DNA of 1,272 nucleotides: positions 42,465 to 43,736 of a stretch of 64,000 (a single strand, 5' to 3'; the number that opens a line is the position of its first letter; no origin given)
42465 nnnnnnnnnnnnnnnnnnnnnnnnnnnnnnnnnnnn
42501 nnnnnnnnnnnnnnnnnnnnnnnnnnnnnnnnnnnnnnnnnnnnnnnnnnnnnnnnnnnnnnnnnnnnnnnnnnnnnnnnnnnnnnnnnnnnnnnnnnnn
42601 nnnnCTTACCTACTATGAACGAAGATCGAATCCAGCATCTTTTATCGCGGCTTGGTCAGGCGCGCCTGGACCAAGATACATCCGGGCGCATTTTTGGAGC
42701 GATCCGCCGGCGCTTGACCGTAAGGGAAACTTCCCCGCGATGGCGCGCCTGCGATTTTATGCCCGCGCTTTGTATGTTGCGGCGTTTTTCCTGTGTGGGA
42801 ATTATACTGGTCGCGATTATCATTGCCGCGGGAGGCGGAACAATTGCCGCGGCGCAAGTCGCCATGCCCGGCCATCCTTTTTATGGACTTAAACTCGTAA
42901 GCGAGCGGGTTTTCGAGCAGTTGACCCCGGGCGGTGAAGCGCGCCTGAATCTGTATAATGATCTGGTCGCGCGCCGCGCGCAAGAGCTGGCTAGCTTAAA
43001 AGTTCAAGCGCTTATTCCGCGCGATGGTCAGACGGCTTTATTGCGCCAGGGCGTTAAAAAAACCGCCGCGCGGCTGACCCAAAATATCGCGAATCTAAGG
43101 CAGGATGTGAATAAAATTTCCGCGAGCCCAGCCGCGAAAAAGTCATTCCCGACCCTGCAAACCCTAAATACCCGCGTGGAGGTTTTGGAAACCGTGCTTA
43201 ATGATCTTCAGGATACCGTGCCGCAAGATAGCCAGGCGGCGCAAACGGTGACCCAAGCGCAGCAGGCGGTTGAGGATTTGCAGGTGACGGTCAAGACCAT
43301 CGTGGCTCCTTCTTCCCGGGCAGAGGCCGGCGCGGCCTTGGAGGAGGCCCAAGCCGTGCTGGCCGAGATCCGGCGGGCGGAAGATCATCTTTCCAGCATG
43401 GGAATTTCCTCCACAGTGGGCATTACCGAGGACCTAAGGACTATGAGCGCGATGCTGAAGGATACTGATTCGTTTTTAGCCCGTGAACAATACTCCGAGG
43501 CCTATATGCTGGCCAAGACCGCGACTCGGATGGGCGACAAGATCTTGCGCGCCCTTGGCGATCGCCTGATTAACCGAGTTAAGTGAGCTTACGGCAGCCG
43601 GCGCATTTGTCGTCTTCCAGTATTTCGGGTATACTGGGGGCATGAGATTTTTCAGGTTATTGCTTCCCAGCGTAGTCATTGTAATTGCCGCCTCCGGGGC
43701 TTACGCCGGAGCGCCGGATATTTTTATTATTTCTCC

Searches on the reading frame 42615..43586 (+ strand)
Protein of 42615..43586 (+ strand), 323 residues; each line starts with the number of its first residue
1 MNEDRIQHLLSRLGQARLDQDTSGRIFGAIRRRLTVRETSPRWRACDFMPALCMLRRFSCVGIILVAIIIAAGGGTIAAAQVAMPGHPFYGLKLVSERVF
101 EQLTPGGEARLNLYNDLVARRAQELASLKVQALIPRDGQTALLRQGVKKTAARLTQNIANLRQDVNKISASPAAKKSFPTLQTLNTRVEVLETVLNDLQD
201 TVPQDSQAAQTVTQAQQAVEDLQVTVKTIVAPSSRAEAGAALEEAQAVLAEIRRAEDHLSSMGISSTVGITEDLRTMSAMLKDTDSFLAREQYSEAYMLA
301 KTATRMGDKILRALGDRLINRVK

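Call 31: search_protein_families(library=pfam, proteins=[window:42615-43586:+], max_evalue=0.001)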
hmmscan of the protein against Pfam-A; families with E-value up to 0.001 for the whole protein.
window:42615-43586:+ (323 aa): 1 family
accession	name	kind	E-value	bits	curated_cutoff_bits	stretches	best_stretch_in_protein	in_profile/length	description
PF18915.5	DUF5667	-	1.8e-05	25.5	27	0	83-128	2-47/99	Domain of unknown function (DUF5667)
